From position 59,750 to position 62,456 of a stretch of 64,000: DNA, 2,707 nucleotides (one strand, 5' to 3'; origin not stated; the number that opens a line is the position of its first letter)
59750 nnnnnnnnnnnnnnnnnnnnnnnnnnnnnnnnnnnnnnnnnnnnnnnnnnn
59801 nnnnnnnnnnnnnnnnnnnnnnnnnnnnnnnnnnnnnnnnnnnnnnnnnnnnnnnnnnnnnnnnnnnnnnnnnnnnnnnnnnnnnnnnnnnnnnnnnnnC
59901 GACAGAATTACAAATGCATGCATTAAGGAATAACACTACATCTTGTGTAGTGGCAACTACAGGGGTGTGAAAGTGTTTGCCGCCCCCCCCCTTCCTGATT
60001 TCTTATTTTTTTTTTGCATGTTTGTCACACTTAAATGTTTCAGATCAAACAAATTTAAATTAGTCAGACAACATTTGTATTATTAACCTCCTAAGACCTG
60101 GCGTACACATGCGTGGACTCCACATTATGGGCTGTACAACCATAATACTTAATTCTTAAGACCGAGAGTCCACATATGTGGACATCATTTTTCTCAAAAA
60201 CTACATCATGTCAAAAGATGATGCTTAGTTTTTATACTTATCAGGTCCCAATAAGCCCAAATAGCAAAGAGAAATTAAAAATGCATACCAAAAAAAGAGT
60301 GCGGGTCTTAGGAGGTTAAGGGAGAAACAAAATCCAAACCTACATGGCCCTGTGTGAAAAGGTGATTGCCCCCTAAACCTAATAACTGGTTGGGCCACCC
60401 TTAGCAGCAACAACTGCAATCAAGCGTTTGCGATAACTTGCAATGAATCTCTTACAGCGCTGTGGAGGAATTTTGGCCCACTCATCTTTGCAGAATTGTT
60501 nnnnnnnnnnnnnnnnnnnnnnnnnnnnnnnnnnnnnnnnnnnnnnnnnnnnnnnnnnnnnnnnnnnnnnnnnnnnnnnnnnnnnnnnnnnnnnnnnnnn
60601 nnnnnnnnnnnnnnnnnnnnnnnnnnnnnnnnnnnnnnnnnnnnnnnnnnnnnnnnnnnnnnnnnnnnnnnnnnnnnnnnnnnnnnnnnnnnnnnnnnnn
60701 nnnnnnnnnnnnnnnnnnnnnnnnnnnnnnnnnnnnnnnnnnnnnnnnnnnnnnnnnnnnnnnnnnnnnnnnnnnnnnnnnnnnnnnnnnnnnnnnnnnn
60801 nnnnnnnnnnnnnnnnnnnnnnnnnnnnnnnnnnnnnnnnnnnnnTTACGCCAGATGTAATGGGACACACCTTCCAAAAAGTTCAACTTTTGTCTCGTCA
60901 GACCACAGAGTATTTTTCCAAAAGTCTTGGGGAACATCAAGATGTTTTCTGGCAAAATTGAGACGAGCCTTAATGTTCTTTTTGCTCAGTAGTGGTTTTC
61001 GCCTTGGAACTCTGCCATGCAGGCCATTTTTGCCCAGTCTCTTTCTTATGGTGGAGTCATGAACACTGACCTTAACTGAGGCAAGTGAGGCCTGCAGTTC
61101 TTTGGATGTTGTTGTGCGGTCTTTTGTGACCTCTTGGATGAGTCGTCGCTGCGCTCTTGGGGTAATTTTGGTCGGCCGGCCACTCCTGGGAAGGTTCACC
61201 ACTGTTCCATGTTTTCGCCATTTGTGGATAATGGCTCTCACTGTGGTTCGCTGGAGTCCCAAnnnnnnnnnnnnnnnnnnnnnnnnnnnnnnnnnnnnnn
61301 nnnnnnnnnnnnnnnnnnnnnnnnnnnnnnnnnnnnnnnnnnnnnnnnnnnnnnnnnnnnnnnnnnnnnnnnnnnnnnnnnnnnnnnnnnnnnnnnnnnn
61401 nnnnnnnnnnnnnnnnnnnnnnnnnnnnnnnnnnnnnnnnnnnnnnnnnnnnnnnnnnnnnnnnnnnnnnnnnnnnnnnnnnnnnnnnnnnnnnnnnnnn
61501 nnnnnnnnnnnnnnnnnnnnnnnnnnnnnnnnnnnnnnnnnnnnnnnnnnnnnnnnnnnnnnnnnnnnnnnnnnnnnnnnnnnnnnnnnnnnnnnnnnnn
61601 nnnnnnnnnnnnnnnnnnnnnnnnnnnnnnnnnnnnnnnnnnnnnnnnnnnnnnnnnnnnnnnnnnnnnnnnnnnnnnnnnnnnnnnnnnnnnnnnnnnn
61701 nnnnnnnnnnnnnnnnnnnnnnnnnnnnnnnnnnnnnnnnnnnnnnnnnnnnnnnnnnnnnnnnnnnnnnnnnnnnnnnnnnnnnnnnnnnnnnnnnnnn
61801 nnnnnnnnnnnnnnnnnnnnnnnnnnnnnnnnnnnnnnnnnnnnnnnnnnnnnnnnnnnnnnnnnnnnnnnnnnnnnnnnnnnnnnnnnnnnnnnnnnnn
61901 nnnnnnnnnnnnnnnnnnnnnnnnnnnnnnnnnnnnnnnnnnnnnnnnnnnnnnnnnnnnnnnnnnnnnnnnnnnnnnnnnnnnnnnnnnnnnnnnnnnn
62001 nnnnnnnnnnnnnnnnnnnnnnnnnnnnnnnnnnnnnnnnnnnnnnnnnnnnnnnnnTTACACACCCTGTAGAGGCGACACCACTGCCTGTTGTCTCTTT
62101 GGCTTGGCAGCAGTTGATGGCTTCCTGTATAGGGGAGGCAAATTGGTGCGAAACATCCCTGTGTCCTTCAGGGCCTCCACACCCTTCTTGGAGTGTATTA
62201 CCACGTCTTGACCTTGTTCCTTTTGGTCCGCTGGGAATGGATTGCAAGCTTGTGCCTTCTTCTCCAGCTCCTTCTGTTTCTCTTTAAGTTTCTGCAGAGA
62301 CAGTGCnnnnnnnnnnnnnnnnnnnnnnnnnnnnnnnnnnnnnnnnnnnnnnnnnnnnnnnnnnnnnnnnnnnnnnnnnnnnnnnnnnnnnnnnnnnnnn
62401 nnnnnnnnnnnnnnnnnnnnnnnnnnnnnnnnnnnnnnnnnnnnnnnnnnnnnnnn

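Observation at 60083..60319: piggyBac-like MITE with TTAA target duplication nested in a Tc1 terminal inverted repeat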

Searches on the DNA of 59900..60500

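Call 43: search_rna_families(source=window, start=59900, end=60500, threshold=evalue, max_evalue=1)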
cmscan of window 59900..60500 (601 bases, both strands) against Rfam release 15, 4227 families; matches with E-value up to 1: 1.
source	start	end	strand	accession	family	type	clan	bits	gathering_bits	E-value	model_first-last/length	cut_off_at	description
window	60174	60270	-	RF01443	S_pombe_snR91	Gene; snRNA; snoRNA; HACA-box;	-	21.1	50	0.28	1-144/144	no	small nucleolar RNA snR91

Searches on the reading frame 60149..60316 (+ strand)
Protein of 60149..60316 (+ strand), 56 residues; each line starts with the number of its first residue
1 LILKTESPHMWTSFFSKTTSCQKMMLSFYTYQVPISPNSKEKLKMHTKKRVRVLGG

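Call 10: find_homologous_proteins(query=window:60149-60316:+, max_evalue=10)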
Query seq(56 aa): no candidate shares three 5-residue words with the query. No homologue found.

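Call 61: search_protein_families(library=pfam, proteins=[window:60176-60316:+], max_evalue=0.01)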
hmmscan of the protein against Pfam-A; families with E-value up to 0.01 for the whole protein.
window:60176-60316:+ (47 aa): 1 family
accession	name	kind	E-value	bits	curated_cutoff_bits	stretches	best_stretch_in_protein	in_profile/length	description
PF24056.1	zf-C2H2_ZFHX3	-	0.003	17.7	27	0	29-39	11-21/25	Zinc finger homeobox protein 3-like, C2H2 type zinc-finger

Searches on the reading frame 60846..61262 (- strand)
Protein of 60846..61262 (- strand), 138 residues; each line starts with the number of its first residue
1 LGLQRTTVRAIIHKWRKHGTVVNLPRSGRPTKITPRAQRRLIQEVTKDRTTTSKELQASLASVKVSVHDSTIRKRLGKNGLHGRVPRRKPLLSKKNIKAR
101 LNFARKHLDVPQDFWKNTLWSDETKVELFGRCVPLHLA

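Call 16: find_homologous_proteins(query=window:60846-61262:-, max_evalue=1e-20)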
Query window:60846-61262:- (138 aa): 464 proteins with E <= 1e-20 among 630 candidates; the best 120 are listed.
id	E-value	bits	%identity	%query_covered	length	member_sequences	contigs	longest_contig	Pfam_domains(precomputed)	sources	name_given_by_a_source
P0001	6.0e-75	268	91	100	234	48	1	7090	PF25787.2,PF13384.13,PF13551.13,PF13518.13,PF01498.25,PF13565.13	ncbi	-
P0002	3.0e-72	259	86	99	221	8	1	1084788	PF25787.2,PF01498.25,PF13565.13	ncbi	-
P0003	9.2e-72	258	90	96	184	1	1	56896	PF25787.2,PF01498.25,PF13565.13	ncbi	-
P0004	9.6e-71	254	85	99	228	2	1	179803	PF25787.2,PF13384.13,PF13551.13,PF13518.13,PF01498.25,PF13565.13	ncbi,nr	ncbi:hypothetical protein LDENG_00064760 [Lucifuga dentata]|nr:hypothetical protein LDENG_00064760 [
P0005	1.6e-70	254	89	95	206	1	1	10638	PF25787.2,PF01498.25,PF13565.13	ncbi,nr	ncbi:hypothetical protein QTP86_010505 [Hemibagrus guttatus]|nr:hypothetical protein QTP86_010505 [H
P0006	1.8e-69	250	85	99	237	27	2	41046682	PF25787.2,PF13384.13,PF13551.13,PF13518.13,PF01498.25,PF13565.13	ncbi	ncbi:hypothetical protein M9458_003174, partial [Cirrhinus mrigala]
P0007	4.6e-69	249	88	96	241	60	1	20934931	PF25787.2,PF01498.25,PF13565.13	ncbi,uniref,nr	ncbi:hypothetical protein QTP70_013482 [Hemibagrus guttatus]|uniref:Transposase n=1 Tax=Hemibagrus g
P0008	4.8e-69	249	89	95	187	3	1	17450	PF25787.2,PF13384.13,PF13551.13,PF13518.13,PF01498.25,PF13565.13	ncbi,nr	ncbi:hypothetical protein LDENG_00253840 [Lucifuga dentata]|nr:hypothetical protein LDENG_00253840 [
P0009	8.9e-69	248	88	96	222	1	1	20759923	PF25787.2,PF13551.13,PF01498.25,PF13565.13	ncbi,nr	ncbi:hypothetical protein QTP86_012999 [Hemibagrus guttatus]|nr:hypothetical protein QTP86_012999 [H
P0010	1.0e-67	245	87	94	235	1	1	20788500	PF25787.2,PF13551.13,PF13518.13,PF01498.25,PF13565.13,PF13358.13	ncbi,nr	ncbi:hypothetical protein QTP86_033060 [Hemibagrus guttatus]|nr:hypothetical protein QTP86_033060 [H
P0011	2.3e-67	243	83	100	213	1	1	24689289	PF25787.2,PF13518.13,PF01498.25,PF13565.13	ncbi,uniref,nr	ncbi:hypothetical protein QTP70_002743 [Hemibagrus guttatus]|uniref:Transposase n=1 Tax=Hemibagrus g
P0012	3.1e-67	243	85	96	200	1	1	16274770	PF25787.2,PF01498.25,PF13565.13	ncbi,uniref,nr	ncbi:hypothetical protein QTP70_009294 [Hemibagrus guttatus]|uniref:Transposase n=1 Tax=Hemibagrus g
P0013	4.9e-67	242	81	99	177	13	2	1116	PF25787.2,PF01498.25,PF13565.13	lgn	-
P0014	1.3e-66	241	80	99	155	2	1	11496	PF25787.2,PF13384.13,PF13551.13,PF13518.13,PF01498.25,PF13565.13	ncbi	-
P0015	1.6e-66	241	86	93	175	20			PF25787.2,PF13384.13,PF13551.13,PF13518.13,PF01498.25,PF13565.13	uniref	uniref:Transposase n=1 Tax=Erpetoichthys calabaricus TaxID=27687 RepID=A0A8C4S766_ERPCA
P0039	2.3e-59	218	93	83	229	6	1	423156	PF25787.2,PF13384.13,PF13551.13,PF13518.13,PF01498.25,PF13565.13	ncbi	-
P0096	1.9e-50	189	96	70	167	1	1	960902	PF25787.2,PF13384.13,PF13551.13,PF13518.13,PF01498.25,PF13565.13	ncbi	-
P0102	2.1e-49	185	71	95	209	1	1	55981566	PF25787.2,PF13551.13,PF13518.13,PF01498.25,PF13565.13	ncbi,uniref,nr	ncbi:hypothetical protein ANANG_G00172420 [Anguilla anguilla]|uniref:Transposase Tc1-like domain-con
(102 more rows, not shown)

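Call 17: find_encoding_contigs(protein=window:60846-61262:-, flank=10000, max_places=10)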
Protein window:60846-61262:- (138 aa): no gene with exactly this product is on record in the collection.

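Call 18: find_encoding_contigs(protein=P0001, flank=10000, max_places=10)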
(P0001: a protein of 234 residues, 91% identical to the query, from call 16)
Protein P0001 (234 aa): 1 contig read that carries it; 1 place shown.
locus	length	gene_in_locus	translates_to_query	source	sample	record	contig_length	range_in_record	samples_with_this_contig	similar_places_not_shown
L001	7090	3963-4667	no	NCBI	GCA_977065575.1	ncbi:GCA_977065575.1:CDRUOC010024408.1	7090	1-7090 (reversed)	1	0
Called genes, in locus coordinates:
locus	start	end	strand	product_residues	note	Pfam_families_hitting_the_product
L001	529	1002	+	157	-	-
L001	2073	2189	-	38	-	-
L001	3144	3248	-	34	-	-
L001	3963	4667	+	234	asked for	PF25787:HTH_SB, PF13384:HTH_23 (weak), PF13518:HTH_28 (weak), PF13551:HTH_29 (weak), PF13565:HTH_32 (weak), PF01498:HTH_Tnp_Tc3_2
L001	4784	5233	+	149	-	PF13358:DDE_3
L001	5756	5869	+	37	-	-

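Call 19: find_encoding_contigs(protein=P0096, flank=10000, max_places=10)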
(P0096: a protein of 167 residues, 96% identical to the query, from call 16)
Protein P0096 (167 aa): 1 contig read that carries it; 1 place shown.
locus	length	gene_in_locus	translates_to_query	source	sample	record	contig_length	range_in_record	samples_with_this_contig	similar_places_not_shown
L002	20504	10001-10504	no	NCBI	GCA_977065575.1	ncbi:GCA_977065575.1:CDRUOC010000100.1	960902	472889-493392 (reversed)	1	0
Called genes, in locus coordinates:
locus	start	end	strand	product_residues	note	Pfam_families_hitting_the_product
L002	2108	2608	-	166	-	-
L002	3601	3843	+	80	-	-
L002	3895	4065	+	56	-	-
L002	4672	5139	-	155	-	-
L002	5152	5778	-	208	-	-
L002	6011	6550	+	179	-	-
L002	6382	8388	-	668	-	-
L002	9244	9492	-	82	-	-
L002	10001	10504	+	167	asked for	PF13384:HTH_23 (weak), PF13518:HTH_28 (weak), PF13551:HTH_29 (weak), PF25787:HTH_SB, PF13565:HTH_32, PF01498:HTH_Tnp_Tc3_2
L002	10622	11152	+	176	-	-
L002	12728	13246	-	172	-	-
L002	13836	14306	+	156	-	-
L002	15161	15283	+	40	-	-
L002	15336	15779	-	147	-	-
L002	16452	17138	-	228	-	-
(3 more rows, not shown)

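Call 20: find_encoding_contigs(protein=P0039, flank=10000, max_places=10)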
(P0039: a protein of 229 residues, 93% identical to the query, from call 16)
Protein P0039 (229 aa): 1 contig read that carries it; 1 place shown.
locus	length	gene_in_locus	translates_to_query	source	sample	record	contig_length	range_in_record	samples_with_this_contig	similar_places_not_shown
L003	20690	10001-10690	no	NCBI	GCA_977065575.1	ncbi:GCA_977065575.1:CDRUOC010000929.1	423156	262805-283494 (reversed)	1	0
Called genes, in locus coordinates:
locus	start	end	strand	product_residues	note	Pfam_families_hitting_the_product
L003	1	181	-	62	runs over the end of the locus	-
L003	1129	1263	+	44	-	-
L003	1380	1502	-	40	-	-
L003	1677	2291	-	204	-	PF00788:RA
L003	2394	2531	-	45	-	-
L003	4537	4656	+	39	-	-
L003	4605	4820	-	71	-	-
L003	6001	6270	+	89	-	-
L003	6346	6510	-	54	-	-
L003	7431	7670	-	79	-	-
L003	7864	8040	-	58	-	-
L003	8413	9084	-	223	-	-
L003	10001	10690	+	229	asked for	PF13384:HTH_23 (weak), PF25787:HTH_SB, PF13518:HTH_28 (faint), PF13551:HTH_29 (weak), PF13565:HTH_32, PF01498:HTH_Tnp_Tc3_2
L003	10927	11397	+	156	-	-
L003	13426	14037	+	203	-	-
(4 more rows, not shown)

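Call 21: find_encoding_contigs(protein=P0003, flank=10000, max_places=10)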
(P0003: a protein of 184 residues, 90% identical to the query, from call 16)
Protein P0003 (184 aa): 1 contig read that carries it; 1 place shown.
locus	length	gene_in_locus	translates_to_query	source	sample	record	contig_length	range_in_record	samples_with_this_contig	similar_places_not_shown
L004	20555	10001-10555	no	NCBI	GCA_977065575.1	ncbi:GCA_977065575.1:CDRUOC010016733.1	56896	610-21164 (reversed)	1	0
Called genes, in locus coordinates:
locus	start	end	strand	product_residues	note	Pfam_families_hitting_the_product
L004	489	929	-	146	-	-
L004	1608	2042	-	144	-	-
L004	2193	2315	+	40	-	-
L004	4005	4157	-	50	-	-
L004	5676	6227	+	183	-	-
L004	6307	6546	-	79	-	-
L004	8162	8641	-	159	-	-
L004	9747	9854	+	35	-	-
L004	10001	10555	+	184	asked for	PF25787:HTH_SB, PF13565:HTH_32 (weak), PF01498:HTH_Tnp_Tc3_2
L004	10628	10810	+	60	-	-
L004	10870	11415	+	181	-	-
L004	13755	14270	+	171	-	-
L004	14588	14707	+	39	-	-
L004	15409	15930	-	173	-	-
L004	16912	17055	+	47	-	-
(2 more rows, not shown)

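Call 40: find_encoding_contigs(protein=P0102, flank=10000, max_places=10)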
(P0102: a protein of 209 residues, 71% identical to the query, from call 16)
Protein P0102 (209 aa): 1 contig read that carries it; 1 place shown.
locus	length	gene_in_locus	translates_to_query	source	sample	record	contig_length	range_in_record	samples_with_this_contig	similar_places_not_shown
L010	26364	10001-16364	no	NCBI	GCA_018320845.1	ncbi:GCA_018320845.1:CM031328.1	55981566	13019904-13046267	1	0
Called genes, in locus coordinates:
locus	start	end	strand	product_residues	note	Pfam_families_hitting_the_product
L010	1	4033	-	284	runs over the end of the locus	PF13913:zf-C2HC_2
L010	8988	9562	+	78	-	PF02827:PKI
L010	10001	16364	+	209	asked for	PF25787:HTH_SB, PF13518:HTH_28 (weak), PF13551:HTH_29 (weak), PF13565:HTH_32, PF01498:HTH_Tnp_Tc3_2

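Call 61: search_protein_families(library=pfam, proteins=[window:60846-61262:-], max_evalue=0.01)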
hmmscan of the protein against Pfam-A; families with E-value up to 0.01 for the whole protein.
window:60846-61262:- (138 aa): 4 families
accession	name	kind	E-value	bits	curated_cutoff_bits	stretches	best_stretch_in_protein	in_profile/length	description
PF01498.24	HTH_Tnp_Tc3_2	-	1.5e-26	92.9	31.5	1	38-109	1-72/72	Transposase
PF13565.12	HTH_32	-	1.3e-08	35.7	33.7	1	7-76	1-73/73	Homeodomain-like domain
PF13551.12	HTH_29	-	0.00028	21.4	28.1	1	1-36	22-61/64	Winged helix-turn helix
PF25787.1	HTH_SB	-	0.00053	20.2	43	1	2-21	33-52/53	Sleeping Beauty transposase HTH domain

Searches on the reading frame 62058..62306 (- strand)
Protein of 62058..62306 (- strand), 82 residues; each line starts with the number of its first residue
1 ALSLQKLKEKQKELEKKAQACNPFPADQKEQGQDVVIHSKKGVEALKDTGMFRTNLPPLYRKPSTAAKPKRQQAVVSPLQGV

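Call 52: find_encoding_contigs(protein=window:62058-62306:-, flank=10000, max_places=5)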
Protein window:62058-62306:- (82 aa): no gene with exactly this product is on record in the collection.
